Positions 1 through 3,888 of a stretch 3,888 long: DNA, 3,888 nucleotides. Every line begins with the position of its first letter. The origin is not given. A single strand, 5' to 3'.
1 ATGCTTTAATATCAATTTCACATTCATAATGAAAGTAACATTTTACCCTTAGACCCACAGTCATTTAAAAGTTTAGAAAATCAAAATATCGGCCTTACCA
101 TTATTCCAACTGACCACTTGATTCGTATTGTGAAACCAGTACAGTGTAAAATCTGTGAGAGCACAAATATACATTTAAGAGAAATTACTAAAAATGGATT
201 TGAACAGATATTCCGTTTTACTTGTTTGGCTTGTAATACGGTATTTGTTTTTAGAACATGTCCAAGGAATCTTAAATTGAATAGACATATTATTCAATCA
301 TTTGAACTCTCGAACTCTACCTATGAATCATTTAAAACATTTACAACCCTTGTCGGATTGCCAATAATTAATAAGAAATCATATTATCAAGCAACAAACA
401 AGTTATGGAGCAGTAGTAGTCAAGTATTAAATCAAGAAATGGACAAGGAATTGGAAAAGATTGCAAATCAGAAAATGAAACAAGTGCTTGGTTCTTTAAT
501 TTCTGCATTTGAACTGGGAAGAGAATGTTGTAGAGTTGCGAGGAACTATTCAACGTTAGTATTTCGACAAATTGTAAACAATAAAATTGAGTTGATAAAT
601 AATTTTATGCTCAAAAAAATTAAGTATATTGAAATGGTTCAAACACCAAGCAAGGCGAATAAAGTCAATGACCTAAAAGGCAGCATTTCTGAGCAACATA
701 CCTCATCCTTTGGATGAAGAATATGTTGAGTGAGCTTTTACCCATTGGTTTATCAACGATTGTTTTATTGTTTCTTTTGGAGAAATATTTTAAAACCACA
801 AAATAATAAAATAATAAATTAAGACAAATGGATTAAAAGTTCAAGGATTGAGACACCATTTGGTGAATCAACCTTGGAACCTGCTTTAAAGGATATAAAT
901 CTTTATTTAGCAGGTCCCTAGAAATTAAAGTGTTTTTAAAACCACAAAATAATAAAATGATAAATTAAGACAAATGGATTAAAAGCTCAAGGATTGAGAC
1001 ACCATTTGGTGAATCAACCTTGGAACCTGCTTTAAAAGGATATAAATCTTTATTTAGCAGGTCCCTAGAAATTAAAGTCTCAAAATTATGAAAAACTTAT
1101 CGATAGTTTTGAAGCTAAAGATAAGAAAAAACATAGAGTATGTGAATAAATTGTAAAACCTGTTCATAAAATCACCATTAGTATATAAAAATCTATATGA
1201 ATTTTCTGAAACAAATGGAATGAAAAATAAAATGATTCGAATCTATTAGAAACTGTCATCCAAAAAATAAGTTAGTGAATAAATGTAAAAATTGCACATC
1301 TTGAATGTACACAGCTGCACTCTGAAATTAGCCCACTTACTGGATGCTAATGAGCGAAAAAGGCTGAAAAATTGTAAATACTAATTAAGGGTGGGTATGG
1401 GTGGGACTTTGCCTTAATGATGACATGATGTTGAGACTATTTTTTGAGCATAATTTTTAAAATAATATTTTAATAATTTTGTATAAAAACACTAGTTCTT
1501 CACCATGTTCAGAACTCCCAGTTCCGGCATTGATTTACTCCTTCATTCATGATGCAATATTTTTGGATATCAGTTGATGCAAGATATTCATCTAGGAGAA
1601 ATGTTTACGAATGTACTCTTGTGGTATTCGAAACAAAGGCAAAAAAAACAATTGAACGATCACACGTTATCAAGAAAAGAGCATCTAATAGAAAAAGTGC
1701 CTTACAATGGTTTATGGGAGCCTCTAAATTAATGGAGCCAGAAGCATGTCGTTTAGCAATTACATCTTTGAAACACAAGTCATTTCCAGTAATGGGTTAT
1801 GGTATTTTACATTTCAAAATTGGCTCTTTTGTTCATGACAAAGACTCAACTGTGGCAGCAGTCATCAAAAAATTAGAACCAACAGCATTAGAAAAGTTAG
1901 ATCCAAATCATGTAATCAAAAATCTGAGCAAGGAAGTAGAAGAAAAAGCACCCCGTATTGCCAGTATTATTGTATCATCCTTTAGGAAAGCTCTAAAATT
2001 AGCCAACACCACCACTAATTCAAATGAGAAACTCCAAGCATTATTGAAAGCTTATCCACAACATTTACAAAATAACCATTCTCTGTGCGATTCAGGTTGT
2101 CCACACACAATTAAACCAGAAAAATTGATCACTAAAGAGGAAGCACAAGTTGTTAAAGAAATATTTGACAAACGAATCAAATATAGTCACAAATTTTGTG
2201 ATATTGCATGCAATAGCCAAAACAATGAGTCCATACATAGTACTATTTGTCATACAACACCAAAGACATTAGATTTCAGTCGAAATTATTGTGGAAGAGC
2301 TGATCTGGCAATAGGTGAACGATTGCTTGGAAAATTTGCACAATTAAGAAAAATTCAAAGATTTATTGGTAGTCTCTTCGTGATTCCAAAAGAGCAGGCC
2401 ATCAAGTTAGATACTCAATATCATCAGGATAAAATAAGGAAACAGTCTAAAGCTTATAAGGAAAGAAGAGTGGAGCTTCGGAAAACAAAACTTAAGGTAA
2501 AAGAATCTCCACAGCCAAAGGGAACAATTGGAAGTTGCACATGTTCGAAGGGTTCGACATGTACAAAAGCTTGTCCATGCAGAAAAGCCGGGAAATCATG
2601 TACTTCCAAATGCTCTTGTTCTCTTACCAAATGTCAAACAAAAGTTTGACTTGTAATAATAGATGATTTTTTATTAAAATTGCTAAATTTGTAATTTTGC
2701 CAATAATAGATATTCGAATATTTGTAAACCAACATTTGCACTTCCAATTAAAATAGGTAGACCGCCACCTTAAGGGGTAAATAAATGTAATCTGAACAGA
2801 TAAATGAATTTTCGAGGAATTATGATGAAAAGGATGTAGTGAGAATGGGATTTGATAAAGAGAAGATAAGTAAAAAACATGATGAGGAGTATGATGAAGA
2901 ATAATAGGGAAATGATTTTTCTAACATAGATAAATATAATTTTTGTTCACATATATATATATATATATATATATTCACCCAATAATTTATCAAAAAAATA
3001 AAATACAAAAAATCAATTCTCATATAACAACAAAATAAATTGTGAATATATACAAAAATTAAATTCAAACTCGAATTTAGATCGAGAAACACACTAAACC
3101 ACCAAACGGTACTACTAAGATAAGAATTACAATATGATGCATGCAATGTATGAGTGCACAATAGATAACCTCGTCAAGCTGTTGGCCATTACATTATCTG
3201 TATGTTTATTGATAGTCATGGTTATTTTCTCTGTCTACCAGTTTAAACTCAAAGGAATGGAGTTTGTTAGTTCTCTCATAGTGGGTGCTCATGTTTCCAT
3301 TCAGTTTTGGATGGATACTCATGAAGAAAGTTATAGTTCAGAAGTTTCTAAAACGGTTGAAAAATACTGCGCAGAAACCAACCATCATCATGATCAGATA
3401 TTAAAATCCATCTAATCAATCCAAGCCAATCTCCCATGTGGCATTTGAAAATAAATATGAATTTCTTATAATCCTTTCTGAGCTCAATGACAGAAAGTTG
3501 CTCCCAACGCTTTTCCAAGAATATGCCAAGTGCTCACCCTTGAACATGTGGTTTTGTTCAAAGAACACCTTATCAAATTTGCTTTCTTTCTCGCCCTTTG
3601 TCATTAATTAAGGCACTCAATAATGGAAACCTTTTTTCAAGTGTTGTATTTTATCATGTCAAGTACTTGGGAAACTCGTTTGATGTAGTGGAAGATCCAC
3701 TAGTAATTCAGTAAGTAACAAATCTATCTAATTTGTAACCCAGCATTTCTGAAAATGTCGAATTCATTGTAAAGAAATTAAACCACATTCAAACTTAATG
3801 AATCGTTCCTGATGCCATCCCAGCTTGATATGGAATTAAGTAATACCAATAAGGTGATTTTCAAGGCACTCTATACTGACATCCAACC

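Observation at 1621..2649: Transposase-like core with substituted catalytic residues fused to a tesmin/TSO1-type CXC cysteine module: a candidate domesticated transposase or novel DNA-binding factor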

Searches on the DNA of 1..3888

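Call 53: search_rna_families(source=window, threshold=gathering)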
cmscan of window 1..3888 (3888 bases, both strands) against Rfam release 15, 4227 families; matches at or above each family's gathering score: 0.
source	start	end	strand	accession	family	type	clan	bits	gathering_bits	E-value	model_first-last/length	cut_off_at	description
